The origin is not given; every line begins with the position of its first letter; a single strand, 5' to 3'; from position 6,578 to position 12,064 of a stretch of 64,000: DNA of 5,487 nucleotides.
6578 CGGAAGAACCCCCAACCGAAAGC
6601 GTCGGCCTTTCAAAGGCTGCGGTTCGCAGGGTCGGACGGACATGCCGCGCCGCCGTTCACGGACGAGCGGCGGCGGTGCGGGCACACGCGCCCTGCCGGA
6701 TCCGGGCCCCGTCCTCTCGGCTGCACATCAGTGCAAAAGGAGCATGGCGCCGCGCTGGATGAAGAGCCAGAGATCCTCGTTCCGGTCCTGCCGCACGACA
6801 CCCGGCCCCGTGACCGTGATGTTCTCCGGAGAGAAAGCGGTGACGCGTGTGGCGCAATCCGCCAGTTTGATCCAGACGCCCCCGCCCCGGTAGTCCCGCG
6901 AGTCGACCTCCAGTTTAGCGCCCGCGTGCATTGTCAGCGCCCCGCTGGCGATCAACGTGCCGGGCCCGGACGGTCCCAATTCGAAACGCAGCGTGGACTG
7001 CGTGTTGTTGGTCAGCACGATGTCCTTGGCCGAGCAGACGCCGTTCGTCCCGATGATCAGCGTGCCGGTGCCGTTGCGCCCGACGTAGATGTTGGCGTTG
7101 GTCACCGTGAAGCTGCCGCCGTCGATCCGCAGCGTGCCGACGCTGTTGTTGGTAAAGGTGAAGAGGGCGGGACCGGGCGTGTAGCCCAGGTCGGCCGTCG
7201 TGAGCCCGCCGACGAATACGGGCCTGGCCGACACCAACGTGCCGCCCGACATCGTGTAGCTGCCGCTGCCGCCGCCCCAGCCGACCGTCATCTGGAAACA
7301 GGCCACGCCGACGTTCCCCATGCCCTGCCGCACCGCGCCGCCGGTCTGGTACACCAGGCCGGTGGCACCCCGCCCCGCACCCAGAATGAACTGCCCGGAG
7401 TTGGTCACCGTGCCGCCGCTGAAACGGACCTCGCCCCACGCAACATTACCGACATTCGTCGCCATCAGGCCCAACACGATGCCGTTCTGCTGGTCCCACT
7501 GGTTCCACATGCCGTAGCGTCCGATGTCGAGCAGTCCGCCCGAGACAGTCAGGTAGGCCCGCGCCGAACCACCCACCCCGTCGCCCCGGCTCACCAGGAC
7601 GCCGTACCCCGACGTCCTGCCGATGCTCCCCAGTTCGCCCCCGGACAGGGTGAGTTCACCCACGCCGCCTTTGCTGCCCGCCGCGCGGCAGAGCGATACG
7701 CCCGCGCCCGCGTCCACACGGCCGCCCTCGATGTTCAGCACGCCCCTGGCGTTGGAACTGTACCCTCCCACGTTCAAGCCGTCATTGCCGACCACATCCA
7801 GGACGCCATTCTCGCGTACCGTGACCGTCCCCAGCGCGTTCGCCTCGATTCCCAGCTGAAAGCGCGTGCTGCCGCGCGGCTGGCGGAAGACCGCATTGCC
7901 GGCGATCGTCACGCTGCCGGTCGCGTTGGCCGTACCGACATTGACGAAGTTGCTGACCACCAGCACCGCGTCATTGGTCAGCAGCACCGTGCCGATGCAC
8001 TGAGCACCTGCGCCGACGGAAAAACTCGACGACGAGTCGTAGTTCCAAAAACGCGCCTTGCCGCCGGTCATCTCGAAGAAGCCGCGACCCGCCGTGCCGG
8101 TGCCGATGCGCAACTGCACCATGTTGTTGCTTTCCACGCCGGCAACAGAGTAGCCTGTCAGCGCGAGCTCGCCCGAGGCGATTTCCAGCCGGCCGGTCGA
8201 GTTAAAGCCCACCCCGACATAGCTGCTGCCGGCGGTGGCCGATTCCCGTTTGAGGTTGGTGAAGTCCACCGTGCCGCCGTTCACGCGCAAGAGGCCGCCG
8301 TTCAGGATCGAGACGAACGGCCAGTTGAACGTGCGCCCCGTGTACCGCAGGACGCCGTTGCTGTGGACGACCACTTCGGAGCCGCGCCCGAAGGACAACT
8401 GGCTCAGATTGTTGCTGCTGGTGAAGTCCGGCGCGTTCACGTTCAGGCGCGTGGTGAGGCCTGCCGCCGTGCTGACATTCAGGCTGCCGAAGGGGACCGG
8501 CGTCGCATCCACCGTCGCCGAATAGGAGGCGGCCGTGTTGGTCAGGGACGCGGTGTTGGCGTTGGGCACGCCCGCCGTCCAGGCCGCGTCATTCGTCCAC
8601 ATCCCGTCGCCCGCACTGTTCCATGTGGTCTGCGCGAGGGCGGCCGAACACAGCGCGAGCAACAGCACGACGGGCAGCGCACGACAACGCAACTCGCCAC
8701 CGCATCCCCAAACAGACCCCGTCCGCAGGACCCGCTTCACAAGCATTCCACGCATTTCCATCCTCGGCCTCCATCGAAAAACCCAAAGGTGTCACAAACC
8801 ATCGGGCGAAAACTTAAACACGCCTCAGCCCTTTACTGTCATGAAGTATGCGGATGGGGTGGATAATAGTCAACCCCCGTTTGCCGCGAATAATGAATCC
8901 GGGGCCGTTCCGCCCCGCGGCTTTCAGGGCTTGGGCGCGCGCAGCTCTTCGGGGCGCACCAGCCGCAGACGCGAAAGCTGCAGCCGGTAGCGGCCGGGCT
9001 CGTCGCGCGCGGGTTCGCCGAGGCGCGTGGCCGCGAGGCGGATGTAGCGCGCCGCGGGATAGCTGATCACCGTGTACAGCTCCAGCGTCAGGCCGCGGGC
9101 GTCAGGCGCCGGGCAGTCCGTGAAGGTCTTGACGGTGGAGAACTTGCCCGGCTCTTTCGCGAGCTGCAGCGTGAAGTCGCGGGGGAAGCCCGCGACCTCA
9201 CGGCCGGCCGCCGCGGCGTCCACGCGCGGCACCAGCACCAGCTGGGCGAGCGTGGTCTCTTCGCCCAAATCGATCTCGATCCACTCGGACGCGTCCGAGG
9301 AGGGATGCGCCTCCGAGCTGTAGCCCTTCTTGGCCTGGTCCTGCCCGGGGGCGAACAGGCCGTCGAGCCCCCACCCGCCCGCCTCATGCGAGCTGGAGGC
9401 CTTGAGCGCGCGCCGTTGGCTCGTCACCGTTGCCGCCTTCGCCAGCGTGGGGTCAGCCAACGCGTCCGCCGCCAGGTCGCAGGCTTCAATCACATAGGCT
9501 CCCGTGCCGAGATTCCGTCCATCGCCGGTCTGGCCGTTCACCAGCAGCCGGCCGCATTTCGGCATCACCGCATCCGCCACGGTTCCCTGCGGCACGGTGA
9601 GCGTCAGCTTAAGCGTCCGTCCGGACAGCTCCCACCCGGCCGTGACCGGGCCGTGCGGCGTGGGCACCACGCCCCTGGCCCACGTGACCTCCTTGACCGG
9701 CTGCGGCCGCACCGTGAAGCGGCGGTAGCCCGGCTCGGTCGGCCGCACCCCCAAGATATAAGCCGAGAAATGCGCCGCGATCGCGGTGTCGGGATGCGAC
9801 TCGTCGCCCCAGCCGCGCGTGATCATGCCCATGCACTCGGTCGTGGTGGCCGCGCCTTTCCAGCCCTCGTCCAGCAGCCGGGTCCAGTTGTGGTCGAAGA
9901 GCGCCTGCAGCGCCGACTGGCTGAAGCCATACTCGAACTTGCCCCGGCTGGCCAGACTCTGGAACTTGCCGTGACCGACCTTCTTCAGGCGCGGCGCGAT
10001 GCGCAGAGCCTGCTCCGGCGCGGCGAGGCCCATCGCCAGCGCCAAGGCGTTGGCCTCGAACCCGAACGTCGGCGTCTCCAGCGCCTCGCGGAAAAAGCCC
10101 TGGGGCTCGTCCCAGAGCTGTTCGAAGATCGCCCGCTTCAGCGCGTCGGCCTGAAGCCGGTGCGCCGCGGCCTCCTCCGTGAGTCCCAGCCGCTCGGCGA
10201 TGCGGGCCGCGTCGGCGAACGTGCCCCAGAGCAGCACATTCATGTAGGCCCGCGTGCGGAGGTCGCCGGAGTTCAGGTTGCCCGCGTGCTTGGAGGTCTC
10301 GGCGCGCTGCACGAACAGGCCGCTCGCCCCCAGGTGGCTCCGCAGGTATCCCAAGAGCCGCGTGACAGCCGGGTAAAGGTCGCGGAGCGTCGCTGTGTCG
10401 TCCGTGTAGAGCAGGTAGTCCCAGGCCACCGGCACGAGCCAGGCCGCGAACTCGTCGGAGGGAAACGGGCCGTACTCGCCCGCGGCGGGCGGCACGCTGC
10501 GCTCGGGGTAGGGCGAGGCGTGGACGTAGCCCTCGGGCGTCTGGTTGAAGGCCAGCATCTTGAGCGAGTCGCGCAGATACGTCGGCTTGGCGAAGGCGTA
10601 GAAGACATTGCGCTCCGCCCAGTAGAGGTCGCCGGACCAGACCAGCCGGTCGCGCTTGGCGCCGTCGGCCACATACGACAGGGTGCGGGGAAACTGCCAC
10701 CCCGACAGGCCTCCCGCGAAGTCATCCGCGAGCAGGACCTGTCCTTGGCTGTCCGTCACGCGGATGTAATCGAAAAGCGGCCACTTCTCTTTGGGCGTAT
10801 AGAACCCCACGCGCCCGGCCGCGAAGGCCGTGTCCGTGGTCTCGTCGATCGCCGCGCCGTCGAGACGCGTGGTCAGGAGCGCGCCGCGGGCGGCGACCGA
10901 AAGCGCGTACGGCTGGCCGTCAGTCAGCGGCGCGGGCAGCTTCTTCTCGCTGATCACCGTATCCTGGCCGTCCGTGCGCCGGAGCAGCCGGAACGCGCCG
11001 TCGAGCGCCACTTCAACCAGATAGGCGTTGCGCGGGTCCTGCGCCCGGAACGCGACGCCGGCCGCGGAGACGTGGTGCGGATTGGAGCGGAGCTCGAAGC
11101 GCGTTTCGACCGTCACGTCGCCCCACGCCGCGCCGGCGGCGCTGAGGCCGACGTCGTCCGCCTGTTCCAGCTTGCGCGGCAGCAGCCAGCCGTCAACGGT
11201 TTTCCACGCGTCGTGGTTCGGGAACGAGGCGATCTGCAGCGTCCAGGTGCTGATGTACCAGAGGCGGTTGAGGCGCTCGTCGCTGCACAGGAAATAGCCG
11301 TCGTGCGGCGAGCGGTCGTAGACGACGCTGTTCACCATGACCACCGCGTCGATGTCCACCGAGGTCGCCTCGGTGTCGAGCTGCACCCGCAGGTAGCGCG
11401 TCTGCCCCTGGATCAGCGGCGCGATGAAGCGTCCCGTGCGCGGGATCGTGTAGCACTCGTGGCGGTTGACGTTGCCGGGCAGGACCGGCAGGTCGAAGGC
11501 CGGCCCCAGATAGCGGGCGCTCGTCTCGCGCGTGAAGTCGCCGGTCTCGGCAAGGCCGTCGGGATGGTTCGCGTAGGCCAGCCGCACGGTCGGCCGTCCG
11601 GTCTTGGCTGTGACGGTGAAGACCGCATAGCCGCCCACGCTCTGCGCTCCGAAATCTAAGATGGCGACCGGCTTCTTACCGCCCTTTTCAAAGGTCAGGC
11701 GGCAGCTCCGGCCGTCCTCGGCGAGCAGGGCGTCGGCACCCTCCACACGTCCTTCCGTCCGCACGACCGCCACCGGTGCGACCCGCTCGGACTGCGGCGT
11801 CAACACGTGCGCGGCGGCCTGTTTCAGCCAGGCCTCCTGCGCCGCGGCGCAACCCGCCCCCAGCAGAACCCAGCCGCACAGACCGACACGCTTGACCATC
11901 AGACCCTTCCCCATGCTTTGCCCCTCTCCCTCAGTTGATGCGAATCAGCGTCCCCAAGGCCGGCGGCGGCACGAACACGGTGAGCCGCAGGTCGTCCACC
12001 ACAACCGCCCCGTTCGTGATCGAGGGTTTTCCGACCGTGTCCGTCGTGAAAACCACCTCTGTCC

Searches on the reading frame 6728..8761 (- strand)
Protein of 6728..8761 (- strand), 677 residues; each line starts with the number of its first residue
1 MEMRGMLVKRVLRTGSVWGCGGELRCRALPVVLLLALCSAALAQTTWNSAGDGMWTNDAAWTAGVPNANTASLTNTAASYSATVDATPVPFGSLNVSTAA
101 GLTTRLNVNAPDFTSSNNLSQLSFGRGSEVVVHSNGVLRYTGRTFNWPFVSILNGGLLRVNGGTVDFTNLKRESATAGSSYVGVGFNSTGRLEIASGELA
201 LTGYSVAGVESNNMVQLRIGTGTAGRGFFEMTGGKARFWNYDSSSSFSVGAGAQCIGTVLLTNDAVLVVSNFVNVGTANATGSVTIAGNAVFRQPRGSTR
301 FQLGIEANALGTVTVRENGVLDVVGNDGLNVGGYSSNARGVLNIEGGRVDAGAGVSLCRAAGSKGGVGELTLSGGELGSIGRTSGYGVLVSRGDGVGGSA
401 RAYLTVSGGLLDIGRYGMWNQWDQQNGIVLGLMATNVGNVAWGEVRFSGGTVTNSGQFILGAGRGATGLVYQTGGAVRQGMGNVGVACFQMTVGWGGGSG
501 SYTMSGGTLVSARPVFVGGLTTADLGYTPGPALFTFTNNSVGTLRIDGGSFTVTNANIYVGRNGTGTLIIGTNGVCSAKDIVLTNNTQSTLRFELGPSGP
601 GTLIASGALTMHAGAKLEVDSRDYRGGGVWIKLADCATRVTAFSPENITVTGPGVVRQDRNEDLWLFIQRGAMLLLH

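Call 5: search_protein_families(library=pfam, proteins=[window:6728-8761:-], max_evalue=1)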
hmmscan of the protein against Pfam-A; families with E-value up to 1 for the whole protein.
window:6728-8761:- (677 aa): 0 families

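Call 6: search_protein_families(library=ncbifam, proteins=[window:6728-8761:-], max_evalue=1)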
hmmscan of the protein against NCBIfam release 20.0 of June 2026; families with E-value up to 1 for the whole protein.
window:6728-8761:- (677 aa): 1 family
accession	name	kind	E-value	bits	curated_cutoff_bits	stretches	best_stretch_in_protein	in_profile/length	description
TIGR04393.1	rpt_T5SS_PEPC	repeat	0.0038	17.2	23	1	538-577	8-48/49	T5SS/PEP-CTERM-associated repeat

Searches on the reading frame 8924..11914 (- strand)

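Call 20: search_protein_families(library=pfam, proteins=[window:8924-11914:-], max_evalue=0.001)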
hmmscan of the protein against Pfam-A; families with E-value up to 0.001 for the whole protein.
window:8924-11914:- (996 aa): 5 families
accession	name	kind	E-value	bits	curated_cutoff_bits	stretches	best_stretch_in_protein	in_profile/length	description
PF17390.7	Bac_rhamnosid_C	-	5.5e-18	65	22.1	1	722-793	1-72/78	Bacterial alpha-L-rhamnosidase C-terminal domain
PF17389.8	Bac_rhamnosid6H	-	2.6e-16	60.3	24.5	1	412-637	29-244/339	Bacterial alpha-L-rhamnosidase 6 hairpin glycosidase domain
PF22422.2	MGH1-like_GH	-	1.6e-10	41.5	27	1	545-610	162-227/356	Mannosylglycerate hydrolase MGH1-like glycoside hydrolase domain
PF00754.31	F5_F8_type_C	-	9.8e-07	29.4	28.2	1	838-964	3-114/127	F5/8 type C domain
PF22633.2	F5_F8_type_C_2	-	4e-05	24.6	27.8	1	870-939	13-74/91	NedA-like, galactose-binding domain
